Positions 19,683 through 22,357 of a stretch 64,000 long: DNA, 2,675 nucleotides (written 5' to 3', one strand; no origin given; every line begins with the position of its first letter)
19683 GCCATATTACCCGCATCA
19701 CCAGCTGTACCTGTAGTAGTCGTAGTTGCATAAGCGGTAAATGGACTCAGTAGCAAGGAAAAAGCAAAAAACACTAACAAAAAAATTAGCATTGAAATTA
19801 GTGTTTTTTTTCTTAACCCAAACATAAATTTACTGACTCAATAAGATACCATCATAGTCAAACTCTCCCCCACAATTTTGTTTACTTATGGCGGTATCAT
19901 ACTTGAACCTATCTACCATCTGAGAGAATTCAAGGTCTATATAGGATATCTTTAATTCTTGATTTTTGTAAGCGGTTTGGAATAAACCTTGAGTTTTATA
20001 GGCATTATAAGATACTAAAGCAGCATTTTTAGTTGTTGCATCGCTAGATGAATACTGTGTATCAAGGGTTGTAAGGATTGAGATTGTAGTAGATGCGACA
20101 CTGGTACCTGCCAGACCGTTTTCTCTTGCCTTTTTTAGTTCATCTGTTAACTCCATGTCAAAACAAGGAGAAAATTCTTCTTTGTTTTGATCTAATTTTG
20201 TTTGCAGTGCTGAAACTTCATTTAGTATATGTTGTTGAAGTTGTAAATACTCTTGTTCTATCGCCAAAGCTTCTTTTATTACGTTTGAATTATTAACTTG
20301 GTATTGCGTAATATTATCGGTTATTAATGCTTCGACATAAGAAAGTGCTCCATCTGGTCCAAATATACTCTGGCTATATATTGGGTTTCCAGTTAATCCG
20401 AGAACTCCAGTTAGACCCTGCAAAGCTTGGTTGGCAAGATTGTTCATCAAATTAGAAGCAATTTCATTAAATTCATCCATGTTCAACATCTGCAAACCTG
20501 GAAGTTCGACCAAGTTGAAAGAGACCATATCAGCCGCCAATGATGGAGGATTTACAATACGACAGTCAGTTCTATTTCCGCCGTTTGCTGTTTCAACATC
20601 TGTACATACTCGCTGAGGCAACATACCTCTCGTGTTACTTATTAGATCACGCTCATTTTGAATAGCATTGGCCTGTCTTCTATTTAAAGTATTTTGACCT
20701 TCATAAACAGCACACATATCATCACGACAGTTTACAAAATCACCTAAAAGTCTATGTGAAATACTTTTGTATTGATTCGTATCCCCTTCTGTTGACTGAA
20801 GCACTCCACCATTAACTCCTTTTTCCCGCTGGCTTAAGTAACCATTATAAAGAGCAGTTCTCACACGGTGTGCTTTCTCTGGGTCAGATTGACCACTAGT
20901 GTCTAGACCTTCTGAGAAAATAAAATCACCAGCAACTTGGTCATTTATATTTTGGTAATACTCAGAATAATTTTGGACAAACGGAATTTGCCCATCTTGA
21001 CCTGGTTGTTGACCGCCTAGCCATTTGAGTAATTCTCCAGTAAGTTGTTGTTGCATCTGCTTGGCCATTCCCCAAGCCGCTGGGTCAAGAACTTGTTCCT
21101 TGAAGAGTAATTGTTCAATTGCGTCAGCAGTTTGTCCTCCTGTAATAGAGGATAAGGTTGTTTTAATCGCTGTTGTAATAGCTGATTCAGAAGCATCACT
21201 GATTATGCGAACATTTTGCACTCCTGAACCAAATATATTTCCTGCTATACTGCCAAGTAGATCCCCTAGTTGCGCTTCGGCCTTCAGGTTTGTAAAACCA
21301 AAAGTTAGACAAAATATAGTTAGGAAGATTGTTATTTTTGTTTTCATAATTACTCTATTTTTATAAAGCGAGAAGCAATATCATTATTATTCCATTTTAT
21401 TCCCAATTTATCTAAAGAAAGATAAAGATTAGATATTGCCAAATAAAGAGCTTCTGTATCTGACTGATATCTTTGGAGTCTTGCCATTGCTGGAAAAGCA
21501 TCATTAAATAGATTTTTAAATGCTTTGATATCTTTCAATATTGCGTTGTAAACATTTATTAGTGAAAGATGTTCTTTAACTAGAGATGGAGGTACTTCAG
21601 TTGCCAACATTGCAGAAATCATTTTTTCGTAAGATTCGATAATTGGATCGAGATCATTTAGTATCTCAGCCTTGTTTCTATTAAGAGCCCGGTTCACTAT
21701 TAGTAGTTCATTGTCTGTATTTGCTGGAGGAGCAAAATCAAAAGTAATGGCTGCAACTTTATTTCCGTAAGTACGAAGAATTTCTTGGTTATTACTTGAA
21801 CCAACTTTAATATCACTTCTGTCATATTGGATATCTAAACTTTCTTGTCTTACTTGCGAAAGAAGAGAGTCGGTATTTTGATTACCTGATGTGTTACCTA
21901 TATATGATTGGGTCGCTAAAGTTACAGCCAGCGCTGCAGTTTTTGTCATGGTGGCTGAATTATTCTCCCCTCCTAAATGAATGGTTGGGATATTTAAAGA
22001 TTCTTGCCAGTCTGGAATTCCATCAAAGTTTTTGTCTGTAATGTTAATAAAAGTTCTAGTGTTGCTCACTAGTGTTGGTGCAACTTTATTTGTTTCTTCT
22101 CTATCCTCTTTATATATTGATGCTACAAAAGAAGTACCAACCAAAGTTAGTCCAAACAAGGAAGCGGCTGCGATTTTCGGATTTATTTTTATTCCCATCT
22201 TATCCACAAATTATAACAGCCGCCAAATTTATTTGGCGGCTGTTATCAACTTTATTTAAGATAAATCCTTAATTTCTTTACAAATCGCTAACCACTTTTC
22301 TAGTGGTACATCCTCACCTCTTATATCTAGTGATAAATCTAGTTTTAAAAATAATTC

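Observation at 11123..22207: Eleven-gene type IV secretion-like operon with no conjugation genes, adjacent to the replication origin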

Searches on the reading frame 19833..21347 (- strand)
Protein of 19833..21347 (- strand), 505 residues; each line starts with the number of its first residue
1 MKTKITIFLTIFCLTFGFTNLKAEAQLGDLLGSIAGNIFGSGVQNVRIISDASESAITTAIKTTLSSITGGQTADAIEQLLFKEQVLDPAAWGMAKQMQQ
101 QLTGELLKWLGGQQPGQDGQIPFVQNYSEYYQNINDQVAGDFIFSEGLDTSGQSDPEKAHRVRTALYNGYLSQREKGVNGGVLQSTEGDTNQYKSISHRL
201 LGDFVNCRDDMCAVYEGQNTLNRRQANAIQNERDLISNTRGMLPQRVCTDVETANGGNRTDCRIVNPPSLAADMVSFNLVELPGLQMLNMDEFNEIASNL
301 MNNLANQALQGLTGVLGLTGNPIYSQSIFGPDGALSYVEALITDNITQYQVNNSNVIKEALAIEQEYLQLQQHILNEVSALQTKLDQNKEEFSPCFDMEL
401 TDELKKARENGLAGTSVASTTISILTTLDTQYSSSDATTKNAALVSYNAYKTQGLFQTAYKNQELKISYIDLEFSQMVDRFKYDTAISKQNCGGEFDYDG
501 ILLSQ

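Call 3: search_protein_families(library=pfam, max_evalue=1, proteins=[window:19833-21347:-])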
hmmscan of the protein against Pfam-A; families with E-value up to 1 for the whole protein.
window:19833-21347:- (505 aa): 1 family
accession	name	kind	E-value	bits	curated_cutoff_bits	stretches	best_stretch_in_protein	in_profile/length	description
PF04208.19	MtrA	-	0.21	11.7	25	0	320-352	93-126/173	Tetrahydromethanopterin S-methyltransferase, subunit A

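Call 4: search_protein_families(library=ncbifam, max_evalue=1, proteins=[window:19833-21347:-])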
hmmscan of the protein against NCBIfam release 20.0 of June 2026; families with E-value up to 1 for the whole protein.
window:19833-21347:- (505 aa): 1 family
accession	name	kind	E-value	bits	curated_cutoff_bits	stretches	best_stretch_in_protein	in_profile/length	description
NF040869.1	G3PDH_Arch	equivalog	0.012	14.4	780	0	332-411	276-356/502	NADP-dependent glyceraldehyde-3-phosphate dehydrogenase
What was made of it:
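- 19830..21347 (-): o2: Sec-secreted, Cys-containing, all-helical 505-aa protein of unknown family. Orthologues add lectin, Ig, fn3 or PKD modules, so it is probably surface-exposed. No Pfam or NCBIfam hit (calls 3, 4).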

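Call 28: search_protein_families(library=pfam, alignment_id=A2, max_evalue=0.01)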
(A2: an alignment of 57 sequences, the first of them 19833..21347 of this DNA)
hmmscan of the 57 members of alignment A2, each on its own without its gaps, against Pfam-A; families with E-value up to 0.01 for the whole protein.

A. member 1, window:19833-21347:- (505 aa): 0 families

B. families by the number of members that match (of 57 scanned): 12 families
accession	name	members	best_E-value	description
PF22633.2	F5_F8_type_C_2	4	2.7e-12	NedA-like, galactose-binding domain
PF00754.31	F5_F8_type_C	4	4e-08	F5/8 type C domain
PF00041.27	fn3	2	1.5e-10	Fibronectin type III domain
PF16403.11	Bact_surface_Ig-like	1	3.4e-16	Bacterial surface protein, Ig-like domain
PF17957.7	Big_7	1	2e-05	Bacterial Ig domain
PF04360.17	Serglycin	1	0.001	Serglycin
PF25788.1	Ig_Rha78A_N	1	0.0011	Rha78A-like, N-terminal immunoglobulin domain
PF00801.26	PKD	1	0.0019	PKD domain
PF06363.16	Picorna_P3A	1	0.0055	Picornaviridae P3A protein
PF23702.2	ARM_ECM29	1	0.0072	ECM29, ARM-like repeats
PF02036.22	SCP2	1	0.0075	SCP-2 sterol transfer family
PF18911.6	PKD_4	1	0.0081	PKD domain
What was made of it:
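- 19830..21347 (-): Some orthologues carry F5/8-type-C, fn3, Ig-like or PKD domains (call 28).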

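Call 29: search_solved_structures(query=A2, max_evalue=1)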
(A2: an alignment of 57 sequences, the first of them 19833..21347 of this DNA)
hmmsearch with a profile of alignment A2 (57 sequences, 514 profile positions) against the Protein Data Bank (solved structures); distinct sequences matched with E-value up to 1: 5.
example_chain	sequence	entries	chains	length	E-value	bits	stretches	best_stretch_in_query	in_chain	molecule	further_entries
7y9n_A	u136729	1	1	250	0.0035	19.6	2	337-437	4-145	Spike protein S2',5HB-H2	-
7wxz_A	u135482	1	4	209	0.21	13.7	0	338-438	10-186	Spike protein S2'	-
8qca_E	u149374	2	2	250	0.23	13.5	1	300-401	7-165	Superkiller protein 7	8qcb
7usc_E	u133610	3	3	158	0.44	12.6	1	372-456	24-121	Abl interactor 2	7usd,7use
3p8c_F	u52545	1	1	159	0.44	12.6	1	372-456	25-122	Abl interactor 2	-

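Call 45: find_homologous_proteins(query=window:19833-21347:-, max_evalue=0.00001)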
Query window:19833-21347:- (505 aa): 43 proteins with E <= 0.00001 among 8000 candidates.
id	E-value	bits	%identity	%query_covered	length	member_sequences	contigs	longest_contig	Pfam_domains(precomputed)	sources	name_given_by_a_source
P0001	0.0e+0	1117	100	100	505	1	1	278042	-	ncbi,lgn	-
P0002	7.5e-196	670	60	99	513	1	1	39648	-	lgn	-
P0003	7.3e-195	666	60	99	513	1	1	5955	-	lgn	-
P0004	1.1e-194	666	59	99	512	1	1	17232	-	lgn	-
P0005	1.6e-194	665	60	99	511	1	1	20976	-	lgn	-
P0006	4.2e-191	654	60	97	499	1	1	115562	-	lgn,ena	-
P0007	1.7e-188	645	59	100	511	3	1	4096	-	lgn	-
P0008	9.6e-184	630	57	96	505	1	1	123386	-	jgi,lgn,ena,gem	-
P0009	1.7e-181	622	55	99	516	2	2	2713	-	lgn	-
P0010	4.0e-175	601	55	99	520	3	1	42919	-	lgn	-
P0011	3.7e-168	578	55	100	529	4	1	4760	-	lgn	-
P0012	6.8e-152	525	51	90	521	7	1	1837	-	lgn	-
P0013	7.1e-150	518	51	91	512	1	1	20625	-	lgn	-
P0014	2.8e-148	513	49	99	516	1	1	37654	-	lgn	-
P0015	1.0e-143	498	48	99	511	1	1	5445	-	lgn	-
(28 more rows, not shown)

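Call 51: find_encoding_contigs(protein=P0001, flank=2000, max_places=2)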
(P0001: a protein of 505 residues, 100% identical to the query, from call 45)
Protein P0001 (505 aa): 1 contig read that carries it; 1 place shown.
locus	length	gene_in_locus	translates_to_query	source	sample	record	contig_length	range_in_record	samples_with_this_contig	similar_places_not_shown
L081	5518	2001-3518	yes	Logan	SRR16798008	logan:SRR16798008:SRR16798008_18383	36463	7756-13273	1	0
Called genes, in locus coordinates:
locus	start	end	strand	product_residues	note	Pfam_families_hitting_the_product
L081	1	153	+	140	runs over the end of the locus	PF01371:Trp_repressor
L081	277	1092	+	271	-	PF00398:RrnaAD, PF08241:Methyltransf_11 (weak), PF13649:Methyltransf_25 (weak)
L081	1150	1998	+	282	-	-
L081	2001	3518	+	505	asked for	-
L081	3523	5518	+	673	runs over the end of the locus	PF19590:TrbL_3 (weak)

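Call 57: predict_structure(alignment_id=A6)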
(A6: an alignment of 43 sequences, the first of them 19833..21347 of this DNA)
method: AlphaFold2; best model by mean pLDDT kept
length: 505 residues; sequences in the alignment: 43
mean_pLDDT: 69.8   pTM: 0.39
mean pLDDT of the five models: 69.8, 68.4, 65.8, 65.1, 64.7
residues with pLDDT >= 90: 129; 70-90: 159; 50-70: 55; < 50: 162
segments of 3 or more residues with pLDDT < 50: 17-88, 181-206, 291-337, 339-341, 344-346, 348-352
pLDDT, mean of each block of 10 residues (from residue 1): 63 51 35 38 34 45 42 43 48 65 76 80 88 88 69 65 81 71 38 43 49 74 87 89 87 78 83 80 61 44 39 35 38 46 46 77 98 98 96 94 97 97 98 91 91 91 91 93 95 92 64
secondary structure, 60 per line:
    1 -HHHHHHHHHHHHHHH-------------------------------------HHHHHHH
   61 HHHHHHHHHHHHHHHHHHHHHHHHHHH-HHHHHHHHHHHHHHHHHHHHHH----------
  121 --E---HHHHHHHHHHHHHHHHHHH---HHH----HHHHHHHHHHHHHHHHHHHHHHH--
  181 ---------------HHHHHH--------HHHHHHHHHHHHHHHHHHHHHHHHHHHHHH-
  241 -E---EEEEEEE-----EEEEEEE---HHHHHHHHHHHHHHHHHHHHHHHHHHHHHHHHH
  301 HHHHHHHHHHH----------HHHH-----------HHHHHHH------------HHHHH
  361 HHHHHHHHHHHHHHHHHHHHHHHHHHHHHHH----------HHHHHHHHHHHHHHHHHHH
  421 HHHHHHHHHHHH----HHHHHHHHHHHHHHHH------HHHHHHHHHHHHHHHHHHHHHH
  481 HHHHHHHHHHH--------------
elements in order: H2-16 H54-87 H89-110 H127-145 H156-178 H196-201 H210-239 E246-252 E258-264 H268-311 H322-325 H337-343 H356-391 H402-432 H437-452 H459-491
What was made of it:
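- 19830..21347 (-): AF2 gives pLDDT 69.8, with a confident bundle at 355-500 (call 57).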

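Call 61: fold_search(model_id=the predicted structure, library=pdb)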
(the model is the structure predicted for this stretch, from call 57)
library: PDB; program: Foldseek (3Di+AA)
matches with E <= 10: 115; with E <= 0.001: 0
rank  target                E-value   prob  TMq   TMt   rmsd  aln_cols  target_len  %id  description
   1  1smq_A                3.8e-01  0.16  0.15  0.19  38.0       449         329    9  Structure of the Ribonucleotide Reductase Rnr2 Homodimer from Saccharomyces cerevisiae (released 2004-08-10)
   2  6f1v_f                4.4e-01  0.10  0.12  0.14  40.2       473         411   10  C terminal region of the dynein heavy chains in the dynein tail/dynactin/BICDR1 complex (released 2018-01-17)
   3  9ea7                  8.4e-01  0.05  0.10  0.02  41.8       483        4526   14  The Structure of ApoB100 from Human Low-Density Lipoprotein (released 2024-12-18)
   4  8to0_AI               8.8e-01  0.07  0.11  0.14  58.4       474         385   14  48-nm repeating structure of doublets from mouse sperm flagella (released 2023-11-01)
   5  5t16_A                9.3e-01  0.16  0.10  0.16  18.4       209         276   12  Crystal structure of yeast RNase III (Rnt1p) complexed with a non-hydrolyzable RNA substrate analog (released 2017-02-08)
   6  9e5c_5j               1.0e+00  0.04  0.09  0.04  40.4       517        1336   11  Cryo-EM structure of 96 nm repeat of microtubule doublet from T. brucei flagellum (released 2025-03-12)
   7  7dey_B                1.4e+00  0.12  0.09  0.19  19.9       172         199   13  Structure of Dicer from Pichia stipitis (released 2021-05-05)
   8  7sgr_B                1.4e+00  0.04  0.08  0.08  35.8       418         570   12  Structure of hemolysin A secretion system HlyB/D complex (released 2022-09-14)
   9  3s84_B                1.5e+00  0.13  0.13  0.23  28.6       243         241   13  Dimeric apoA-IV (released 2012-05-16)
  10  1smq_C                1.5e+00  0.06  0.11  0.16  40.1       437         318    8  Structure of the Ribonucleotide Reductase Rnr2 Homodimer from Saccharomyces cerevisiae (released 2004-08-10)
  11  9vku_A                1.6e+00  0.08  0.07  0.07  20.4       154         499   16  Cryo-EM structure of DRT9 tetramer complex (released 2025-08-20)
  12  6ixg_B                1.8e+00  0.09  0.10  0.21  25.2       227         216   14  Crystal structure of native apo SH3BP5 (P41) (released 2019-03-20)
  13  1jk0_A                1.9e+00  0.08  0.14  0.19  39.3       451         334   10  Ribonucleotide reductase Y2Y4 heterodimer (released 2001-09-05)
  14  8v2g_A                1.9e+00  0.04  0.09  0.11  27.1       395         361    6  Cryo-EM structure of the KCa2.2 channel in apo state (released 2025-04-23)
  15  8v45_E                2.0e+00  0.10  0.10  0.13  16.5       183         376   10  CryoEM structure of AriA-Ocr complex (released 2024-06-26)
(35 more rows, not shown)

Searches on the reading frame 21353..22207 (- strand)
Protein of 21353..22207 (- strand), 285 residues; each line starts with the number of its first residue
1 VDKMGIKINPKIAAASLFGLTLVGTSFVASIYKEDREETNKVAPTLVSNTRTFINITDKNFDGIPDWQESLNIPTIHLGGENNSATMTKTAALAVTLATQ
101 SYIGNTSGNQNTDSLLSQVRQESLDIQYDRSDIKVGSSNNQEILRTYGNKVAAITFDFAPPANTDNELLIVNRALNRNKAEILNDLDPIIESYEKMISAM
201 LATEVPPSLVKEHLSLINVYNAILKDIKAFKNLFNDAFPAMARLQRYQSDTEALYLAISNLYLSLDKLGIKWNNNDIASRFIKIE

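Call 3: search_protein_families(library=pfam, max_evalue=1, proteins=[window:21353-22207:-])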
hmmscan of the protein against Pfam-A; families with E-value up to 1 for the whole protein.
window:21353-22207:- (285 aa): 1 family
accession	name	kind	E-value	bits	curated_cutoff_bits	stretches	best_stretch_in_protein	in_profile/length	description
PF20158.4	Cas5fv_helical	-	0.08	13.5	25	1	202-277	51-127/158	Cas5fv helical domain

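Call 4: search_protein_families(library=ncbifam, max_evalue=1, proteins=[window:21353-22207:-])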
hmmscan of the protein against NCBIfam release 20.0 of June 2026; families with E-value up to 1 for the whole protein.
window:21353-22207:- (285 aa): 0 families

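Call 30: search_protein_families(library=pfam, alignment_id=A3, max_evalue=0.01)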
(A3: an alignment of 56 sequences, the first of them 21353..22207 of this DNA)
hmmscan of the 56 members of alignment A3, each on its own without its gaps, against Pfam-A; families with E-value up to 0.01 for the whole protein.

A. member 1, window:21353-22207:- (285 aa): 0 families

B. families by the number of members that match (of 56 scanned): 2 families
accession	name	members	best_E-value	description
PF18884.5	TSP3_bac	9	2.8e-10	Bacterial TSP3 repeat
PF08670.17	MEKHLA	1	0.0083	MEKHLA domain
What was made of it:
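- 21350..22198 (-): o1: N-terminally anchored surface protein with a thrombospondin-type-3-like DxDxDG Ca-binding motif and an extracellular four-helix bundle. No T4SS family is assigned. TSP3_bac is found in 9 of 56 orthologues (call 30).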

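Call 31: search_solved_structures(query=A3, max_evalue=1)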
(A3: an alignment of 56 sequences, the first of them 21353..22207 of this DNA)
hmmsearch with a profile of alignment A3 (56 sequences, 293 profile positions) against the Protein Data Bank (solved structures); distinct sequences matched with E-value up to 1: 4.
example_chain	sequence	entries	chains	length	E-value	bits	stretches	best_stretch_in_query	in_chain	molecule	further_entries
1lf6_A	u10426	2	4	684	0.11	15.1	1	135-207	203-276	glucoamylase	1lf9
4lws_A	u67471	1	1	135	0.31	13.7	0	249-287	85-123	Uncharacterized protein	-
6xu6_AI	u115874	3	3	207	0.44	13.2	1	65-119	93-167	40S ribosomal protein S8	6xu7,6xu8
4v6w_AI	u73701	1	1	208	0.45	13.1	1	65-119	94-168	40S ribosomal protein S8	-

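Call 47: find_homologous_proteins(query=window:21353-22207:-, max_evalue=0.00001)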
Query window:21353-22207:- (285 aa): 43 proteins with E <= 0.00001 among 1620 candidates.
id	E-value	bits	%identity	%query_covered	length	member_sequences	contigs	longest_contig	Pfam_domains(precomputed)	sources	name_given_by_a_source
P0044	7.1e-177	604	100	99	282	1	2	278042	-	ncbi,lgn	-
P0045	2.5e-97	344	61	99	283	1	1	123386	-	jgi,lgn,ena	-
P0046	4.0e-92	326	54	98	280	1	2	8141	-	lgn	-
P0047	7.5e-91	322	58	95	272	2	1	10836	-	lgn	-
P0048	1.7e-88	315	53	99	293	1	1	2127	-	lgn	-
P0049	1.1e-87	312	54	98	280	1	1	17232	-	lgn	-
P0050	2.1e-87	311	56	98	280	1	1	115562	-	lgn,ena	-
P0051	6.6e-86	306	55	98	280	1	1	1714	-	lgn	-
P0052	2.2e-85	304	55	98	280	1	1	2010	-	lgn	-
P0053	2.3e-84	301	54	98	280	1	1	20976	-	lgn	-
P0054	1.0e-83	299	61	83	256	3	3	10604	-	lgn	-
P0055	6.0e-83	296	54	94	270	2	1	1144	-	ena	-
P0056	7.5e-82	293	51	98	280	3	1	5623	-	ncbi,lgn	ncbi:MAG: hypothetical protein WD605_01550 [Candidatus Paceibacterota bacterium]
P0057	2.4e-80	288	54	83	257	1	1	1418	-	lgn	-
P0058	2.8e-79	284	54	99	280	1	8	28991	-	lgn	-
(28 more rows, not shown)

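Call 59: predict_structure(alignment_id=A7)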
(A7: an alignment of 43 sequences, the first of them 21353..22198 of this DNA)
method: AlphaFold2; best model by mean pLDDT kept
length: 282 residues; sequences in the alignment: 43
mean_pLDDT: 82.4   pTM: 0.65
mean pLDDT of the five models: 82.4, 78.9, 78.8, 78.1, 78.0
residues with pLDDT >= 90: 151; 70-90: 72; 50-70: 28; < 50: 31
segments of 3 or more residues with pLDDT < 50: 31-49, 71-80
pLDDT, mean of each block of 10 residues (from residue 1): 75 92 81 43 46 74 63 44 70 76 66 78 93 97 97 95 96 96 98 98 98 97 96 88 92 93 94 81 43
secondary structure, 60 per line:
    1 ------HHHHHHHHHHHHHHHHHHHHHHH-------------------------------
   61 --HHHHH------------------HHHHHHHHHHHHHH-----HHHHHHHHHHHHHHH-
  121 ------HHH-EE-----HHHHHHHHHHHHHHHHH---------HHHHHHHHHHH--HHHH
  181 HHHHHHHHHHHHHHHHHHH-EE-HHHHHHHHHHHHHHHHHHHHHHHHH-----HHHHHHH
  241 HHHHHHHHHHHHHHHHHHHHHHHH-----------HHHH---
elements in order: H7-29 H63-67 H86-99 H105-119 H138-154 H164-174 H177-199 H204-228 H234-264 H276-279
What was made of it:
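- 21350..22198 (-): AF2 gives pLDDT 82.4 and pTM 0.65, with a TM helix at 7-29 and a helical bundle at about 120-280 (call 59).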

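Call 62: fold_search(model_id=the predicted structure, library=pdb)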
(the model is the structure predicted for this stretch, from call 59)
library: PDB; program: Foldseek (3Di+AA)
matches with E <= 10: 414; with E <= 0.001: 0
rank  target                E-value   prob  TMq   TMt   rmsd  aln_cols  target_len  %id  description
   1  4z9i_A                5.9e-02  0.99  0.30  0.47   7.4       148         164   14  Asp-TarS from E. coli (released 2016-07-20)
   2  4z9j_A                9.2e-02  1.00  0.34  0.56   4.7       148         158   14  Apo-Tar from E. coli (released 2016-07-20)
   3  6s33_B                1.1e-01  0.93  0.25  0.42   6.5       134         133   13  Ligand binding domain of the P. putida receptor PcaY_PP in complex with Protocatechuate (released 2020-10-21)
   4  6s1a_B                1.1e-01  0.90  0.25  0.42   8.2       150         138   13  Ligand binding domain of the P. putida receptor PcaY_PP (released 2020-10-21)
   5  6s18_B                1.2e-01  0.99  0.30  0.58   6.1       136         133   11  Ligand binding domain of the P. putida receptor PcaY_PP in complex with glycerol (released 2020-10-21)
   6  4z9h_A                1.2e-01  0.96  0.29  0.45   8.0       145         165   13  Asp-Tar from E. coli (released 2016-07-20)
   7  4z9h_B                1.4e-01  0.99  0.31  0.51   5.1       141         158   12  Asp-Tar from E. coli (released 2016-07-20)
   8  6s37_B                1.5e-01  0.91  0.25  0.44   6.5       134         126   13  Ligand binding domain of the P. putida receptor PcaY_PP in complex with salicylic acid (released 2020-10-21)
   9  2asr                  1.6e-01  0.92  0.26  0.47   7.3       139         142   14  THE THREE-DIMENSIONAL STRUCTURE OF THE ASPARTATE RECEPTOR FROM ESCHERICHIA COLI (released 1994-11-01)
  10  4z9i_B                2.2e-01  0.99  0.35  0.57   5.8       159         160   12  Asp-TarS from E. coli (released 2016-07-20)
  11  6s37_A                2.3e-01  0.77  0.24  0.41   7.9       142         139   12  Ligand binding domain of the P. putida receptor PcaY_PP in complex with salicylic acid (released 2020-10-21)
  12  2kvp_MODEL_1_A        2.4e-01  0.60  0.23  0.35   9.6       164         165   12  Solution Structure of the R10 Domain of Talin (released 2010-05-05)
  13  1jmw                  2.8e-01  0.98  0.32  0.55   4.9       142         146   12  Propagating Conformational Changes Over Long (And Short) Distances (released 2001-08-15)
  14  1wat_B                3.1e-01  0.97  0.32  0.57   6.3       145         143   12  THE THREE-DIMENSIONAL STRUCTURE OF THE LIGAND-BINDING DOMAIN OF A WILD-TYPE BACTERIAL CHEMOTAXIS RECEPTOR (released 1994-12-20)
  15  6s3b_B                3.4e-01  0.97  0.32  0.60   5.1       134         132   11  Ligand binding domain of the P. putida receptor PcaY_PP in complex with benzoate (released 2020-10-21)
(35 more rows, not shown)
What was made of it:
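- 21350..22198 (-): The best Foldseek matches are Tar/Tsr/PcaY 4HB domains at E 0.06-0.1, which is a generic fold (call 62).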
